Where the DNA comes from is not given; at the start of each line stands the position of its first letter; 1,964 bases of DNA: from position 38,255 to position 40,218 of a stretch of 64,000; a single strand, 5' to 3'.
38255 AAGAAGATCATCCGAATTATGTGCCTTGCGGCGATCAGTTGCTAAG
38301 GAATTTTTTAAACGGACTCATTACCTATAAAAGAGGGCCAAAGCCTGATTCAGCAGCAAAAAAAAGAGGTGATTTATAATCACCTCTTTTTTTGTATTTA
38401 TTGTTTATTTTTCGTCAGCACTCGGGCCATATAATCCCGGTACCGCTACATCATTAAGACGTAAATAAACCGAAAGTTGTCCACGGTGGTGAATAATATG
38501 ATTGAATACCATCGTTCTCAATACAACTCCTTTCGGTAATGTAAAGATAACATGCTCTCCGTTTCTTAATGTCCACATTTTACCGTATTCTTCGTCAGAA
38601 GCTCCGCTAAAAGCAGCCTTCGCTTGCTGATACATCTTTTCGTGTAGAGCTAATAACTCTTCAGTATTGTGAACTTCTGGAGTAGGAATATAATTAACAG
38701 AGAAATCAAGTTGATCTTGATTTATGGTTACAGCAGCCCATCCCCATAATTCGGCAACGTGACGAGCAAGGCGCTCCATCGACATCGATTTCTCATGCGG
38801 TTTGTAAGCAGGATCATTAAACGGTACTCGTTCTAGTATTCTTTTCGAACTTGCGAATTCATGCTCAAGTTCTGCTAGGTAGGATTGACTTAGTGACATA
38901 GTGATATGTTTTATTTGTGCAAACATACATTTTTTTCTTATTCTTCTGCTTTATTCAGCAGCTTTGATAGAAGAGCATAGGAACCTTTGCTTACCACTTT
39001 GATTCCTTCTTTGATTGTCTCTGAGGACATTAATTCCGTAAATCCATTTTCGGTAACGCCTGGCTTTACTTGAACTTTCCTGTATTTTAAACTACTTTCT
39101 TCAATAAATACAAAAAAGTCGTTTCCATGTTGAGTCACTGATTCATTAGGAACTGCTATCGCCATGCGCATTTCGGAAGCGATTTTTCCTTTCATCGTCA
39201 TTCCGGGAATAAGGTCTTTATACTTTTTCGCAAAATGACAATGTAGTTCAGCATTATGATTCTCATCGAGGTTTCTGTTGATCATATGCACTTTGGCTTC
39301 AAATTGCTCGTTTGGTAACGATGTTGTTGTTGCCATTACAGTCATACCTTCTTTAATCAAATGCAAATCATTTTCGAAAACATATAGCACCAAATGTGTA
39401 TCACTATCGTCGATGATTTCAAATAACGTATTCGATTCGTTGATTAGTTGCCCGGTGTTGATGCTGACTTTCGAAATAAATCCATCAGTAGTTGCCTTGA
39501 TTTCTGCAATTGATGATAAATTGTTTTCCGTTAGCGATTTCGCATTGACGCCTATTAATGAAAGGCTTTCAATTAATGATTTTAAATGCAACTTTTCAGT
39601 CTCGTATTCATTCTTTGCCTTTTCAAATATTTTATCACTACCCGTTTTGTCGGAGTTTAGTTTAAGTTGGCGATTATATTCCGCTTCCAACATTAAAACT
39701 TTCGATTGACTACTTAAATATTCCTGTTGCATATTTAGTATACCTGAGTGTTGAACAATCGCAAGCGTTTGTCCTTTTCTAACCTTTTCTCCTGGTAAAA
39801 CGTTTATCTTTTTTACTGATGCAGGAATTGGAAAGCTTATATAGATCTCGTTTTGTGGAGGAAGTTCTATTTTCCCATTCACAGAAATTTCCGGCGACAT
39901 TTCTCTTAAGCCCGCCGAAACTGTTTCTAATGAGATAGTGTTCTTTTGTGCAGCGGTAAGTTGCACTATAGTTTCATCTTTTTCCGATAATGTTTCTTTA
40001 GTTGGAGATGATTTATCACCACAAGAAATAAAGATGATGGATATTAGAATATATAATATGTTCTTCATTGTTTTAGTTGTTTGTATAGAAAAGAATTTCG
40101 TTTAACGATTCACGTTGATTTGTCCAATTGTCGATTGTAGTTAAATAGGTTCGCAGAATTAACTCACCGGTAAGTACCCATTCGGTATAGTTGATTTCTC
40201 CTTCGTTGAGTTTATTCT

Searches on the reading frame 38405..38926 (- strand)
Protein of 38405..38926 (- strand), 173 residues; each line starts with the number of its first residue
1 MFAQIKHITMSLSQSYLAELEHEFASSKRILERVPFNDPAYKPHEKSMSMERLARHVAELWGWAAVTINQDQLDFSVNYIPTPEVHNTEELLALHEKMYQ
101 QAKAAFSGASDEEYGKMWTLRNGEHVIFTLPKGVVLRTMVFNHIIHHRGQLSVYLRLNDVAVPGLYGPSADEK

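Call 50: search_protein_families(library=pfam, proteins=[window:38405-38926:-], max_evalue=0.001)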
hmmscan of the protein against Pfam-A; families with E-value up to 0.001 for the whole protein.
window:38405-38926:- (173 aa): 1 family
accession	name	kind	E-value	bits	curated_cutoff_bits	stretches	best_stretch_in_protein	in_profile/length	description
PF05163.17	DinB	-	6.5e-11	42.9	23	1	21-170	13-157/165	DinB family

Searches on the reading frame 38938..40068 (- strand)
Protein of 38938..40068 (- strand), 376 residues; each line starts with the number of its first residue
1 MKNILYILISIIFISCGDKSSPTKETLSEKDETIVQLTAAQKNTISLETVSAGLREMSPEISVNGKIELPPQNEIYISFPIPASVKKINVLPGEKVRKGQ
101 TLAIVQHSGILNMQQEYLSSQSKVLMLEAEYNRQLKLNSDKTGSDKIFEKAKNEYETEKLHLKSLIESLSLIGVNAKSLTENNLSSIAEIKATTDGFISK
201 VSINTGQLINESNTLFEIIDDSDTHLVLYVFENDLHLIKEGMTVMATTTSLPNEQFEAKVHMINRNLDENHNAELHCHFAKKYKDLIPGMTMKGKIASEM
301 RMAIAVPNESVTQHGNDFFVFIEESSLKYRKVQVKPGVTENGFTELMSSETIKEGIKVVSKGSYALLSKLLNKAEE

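Call 50: search_protein_families(library=pfam, proteins=[window:38938-40068:-], max_evalue=0.001)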
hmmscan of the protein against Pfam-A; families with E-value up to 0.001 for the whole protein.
window:38938-40068:- (376 aa): 5 families
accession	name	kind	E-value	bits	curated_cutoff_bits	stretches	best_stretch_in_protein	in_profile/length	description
PF16576.10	HlyD_D23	-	8.5e-28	97.5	30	1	57-290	2-212/214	Barrel-sandwich domain of CusB or HlyD membrane-fusion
PF13437.12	HlyD_3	-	2.1e-11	44.9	22.2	1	190-272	2-85/106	HlyD family secretion protein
PF00364.28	Biotin_lipoyl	-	2.2e-05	24.6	22.1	0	85-106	16-37/73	Biotin-requiring enzyme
PF12700.13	HlyD_2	-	3e-05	23.4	25.1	1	200-333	243-372/416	HlyD family secretion protein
PF13533.13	Biotin_lipoyl_2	-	0.00044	20.5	29.8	0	77-104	3-30/32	Biotin-lipoyl like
